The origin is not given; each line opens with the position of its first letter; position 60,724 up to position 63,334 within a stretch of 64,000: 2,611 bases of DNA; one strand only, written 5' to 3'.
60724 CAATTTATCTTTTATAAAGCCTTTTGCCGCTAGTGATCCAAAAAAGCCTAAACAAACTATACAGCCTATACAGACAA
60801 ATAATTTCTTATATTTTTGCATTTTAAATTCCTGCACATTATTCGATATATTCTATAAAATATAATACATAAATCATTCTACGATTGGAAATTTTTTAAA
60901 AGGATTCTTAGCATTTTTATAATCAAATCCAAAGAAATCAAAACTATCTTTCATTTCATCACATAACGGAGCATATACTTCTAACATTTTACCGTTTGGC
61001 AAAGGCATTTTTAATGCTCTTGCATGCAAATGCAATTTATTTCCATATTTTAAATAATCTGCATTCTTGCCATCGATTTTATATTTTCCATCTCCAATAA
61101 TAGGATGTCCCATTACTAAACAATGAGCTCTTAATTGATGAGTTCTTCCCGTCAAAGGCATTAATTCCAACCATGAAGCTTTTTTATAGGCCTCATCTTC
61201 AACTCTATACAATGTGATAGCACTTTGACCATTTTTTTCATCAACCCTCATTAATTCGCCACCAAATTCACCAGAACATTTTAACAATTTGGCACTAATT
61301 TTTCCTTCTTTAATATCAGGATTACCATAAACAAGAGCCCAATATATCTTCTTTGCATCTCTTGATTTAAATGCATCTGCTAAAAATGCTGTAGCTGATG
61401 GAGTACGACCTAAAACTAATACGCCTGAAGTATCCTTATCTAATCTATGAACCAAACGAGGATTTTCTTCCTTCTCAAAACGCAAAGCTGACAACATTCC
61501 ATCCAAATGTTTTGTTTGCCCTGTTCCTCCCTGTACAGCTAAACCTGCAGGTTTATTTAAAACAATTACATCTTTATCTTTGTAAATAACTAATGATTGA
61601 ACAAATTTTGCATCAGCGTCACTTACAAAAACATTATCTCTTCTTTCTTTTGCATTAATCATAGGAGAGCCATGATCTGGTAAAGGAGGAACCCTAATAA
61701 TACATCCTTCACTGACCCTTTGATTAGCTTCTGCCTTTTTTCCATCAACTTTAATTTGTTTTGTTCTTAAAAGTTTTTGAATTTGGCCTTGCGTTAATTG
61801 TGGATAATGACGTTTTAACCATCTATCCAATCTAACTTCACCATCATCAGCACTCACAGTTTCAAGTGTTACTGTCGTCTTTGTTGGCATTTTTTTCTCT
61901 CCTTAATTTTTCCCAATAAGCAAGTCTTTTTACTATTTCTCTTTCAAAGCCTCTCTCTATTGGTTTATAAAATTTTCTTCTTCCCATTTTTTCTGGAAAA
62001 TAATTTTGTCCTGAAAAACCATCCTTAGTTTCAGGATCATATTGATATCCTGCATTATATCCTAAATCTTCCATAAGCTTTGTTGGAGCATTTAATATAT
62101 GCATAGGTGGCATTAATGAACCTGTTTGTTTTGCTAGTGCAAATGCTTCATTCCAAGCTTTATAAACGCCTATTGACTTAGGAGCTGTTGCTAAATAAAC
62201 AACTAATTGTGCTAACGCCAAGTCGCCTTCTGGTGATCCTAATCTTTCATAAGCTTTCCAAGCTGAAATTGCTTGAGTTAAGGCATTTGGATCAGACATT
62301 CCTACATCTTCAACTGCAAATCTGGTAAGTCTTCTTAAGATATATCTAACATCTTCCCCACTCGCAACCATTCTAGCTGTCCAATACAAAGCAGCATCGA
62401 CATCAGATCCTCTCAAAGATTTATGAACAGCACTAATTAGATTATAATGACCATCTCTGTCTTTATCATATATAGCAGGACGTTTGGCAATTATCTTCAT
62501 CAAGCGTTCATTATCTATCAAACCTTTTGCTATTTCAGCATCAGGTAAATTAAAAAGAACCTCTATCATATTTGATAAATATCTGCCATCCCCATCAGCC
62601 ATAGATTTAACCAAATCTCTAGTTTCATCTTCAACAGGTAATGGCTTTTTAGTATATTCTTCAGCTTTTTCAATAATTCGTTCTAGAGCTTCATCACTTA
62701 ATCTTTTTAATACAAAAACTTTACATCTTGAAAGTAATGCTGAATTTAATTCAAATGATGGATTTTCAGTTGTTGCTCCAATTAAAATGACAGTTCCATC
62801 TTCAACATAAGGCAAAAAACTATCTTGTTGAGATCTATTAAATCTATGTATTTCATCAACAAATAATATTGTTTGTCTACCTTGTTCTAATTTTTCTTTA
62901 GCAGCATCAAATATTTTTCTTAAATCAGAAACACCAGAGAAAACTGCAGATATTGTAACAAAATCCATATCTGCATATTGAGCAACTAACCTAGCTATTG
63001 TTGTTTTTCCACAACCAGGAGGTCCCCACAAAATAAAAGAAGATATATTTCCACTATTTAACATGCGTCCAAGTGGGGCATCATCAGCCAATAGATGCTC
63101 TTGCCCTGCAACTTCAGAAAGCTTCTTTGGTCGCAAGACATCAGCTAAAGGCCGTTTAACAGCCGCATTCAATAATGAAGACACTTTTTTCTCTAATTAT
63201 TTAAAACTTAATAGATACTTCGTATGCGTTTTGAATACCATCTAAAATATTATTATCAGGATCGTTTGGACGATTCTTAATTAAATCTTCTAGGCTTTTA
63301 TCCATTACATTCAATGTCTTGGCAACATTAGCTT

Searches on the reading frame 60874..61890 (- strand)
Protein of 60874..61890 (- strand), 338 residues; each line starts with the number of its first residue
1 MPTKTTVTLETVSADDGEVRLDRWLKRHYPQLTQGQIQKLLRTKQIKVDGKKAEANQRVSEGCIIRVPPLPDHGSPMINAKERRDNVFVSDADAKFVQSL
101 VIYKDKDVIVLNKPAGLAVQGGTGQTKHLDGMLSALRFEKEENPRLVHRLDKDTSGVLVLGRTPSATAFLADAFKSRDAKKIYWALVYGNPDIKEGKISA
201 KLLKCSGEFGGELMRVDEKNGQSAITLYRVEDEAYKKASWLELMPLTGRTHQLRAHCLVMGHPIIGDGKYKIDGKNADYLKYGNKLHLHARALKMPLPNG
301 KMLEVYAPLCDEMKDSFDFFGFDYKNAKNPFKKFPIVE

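Call 71: search_protein_families(library=pfam, proteins=[window:60874-61890:-], max_evalue=0.001)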
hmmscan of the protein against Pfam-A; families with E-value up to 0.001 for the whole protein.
window:60874-61890:- (338 aa): 2 families
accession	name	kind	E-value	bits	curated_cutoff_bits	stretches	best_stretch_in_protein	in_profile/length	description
PF00849.27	PseudoU_synth_2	-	4e-32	112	26.8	1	107-257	1-150/152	RNA pseudouridylate synthase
PF01479.30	S4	-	3.1e-07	30.5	22.8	1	19-62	1-45/48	S4 domain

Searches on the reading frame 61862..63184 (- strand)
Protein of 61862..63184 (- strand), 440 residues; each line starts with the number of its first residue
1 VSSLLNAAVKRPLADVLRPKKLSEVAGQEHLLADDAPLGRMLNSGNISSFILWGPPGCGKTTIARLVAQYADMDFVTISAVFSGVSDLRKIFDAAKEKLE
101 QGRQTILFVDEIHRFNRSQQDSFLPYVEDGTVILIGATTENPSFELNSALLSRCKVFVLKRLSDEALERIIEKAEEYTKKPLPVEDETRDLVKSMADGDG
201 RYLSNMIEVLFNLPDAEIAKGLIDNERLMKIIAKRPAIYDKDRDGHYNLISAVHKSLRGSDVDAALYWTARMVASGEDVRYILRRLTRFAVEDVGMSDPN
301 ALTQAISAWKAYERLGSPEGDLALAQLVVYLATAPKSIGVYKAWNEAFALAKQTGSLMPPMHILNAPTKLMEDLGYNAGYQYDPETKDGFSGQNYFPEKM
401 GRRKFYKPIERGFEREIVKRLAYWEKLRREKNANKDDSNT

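Call 71: search_protein_families(library=pfam, proteins=[window:61862-63184:-], max_evalue=0.001)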
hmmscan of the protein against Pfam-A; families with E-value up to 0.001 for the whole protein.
window:61862-63184:- (440 aa): 17 families
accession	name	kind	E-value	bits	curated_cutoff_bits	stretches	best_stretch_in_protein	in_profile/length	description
PF12002.13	MgsA_C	-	1.1e-62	211.3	27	1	259-424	1-166/167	MgsA AAA+ ATPase C terminal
PF00004.35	AAA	-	2.3e-19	70.6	21.2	1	51-159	2-128/131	ATPase family associated with various cellular activities (AAA)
PF16193.11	AAA_assoc_2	-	5.4e-18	65.5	34.3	1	179-258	2-81/81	AAA C-terminal domain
PF05496.18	RuvB_N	-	2.7e-12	47.2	27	1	17-143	1-125/159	Holliday junction DNA helicase RuvB P-loop domain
PF07728.20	AAA_5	-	1.2e-06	29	22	1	50-139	2-102/139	AAA domain (dynein-related subfamily)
PF01637.24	ATPase_2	-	3.1e-05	24.3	33.2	1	39-214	12-143/225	ATPase domain predominantly from Archaea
PF13191.12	AAA_16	-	3.2e-05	24.9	32.6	0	42-74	19-51/167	AAA ATPase domain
PF13173.12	AAA_14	-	4.7e-05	23.8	27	1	50-160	5-121/129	AAA domain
PF13401.12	AAA_22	-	5.8e-05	23.9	27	0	49-113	7-76/130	AAA domain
PF20720.3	nSTAND3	-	6.7e-05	23.1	27.2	1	51-110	21-72/155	Novel STAND NTPase 3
PF00158.32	Sigma54_activat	-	7.2e-05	23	20.2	0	97-141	87-131/168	Sigma-54 interaction domain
PF01078.27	Mg_chelatase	-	0.00015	21.6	20.3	0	49-67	24-42/207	Magnesium chelatase, subunit ChlI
PF04851.21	ResIII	-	0.00022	21.6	22.5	0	79-140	101-163/164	Type III restriction enzyme, res subunit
PF07724.20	AAA_2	-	0.00027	21.5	27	0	47-132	3-104/166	AAA domain (Cdc48 subfamily)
PF14532.12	Sigma54_activ_2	-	0.00051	20.7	25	1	51-129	25-95/138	Sigma-54 interaction domain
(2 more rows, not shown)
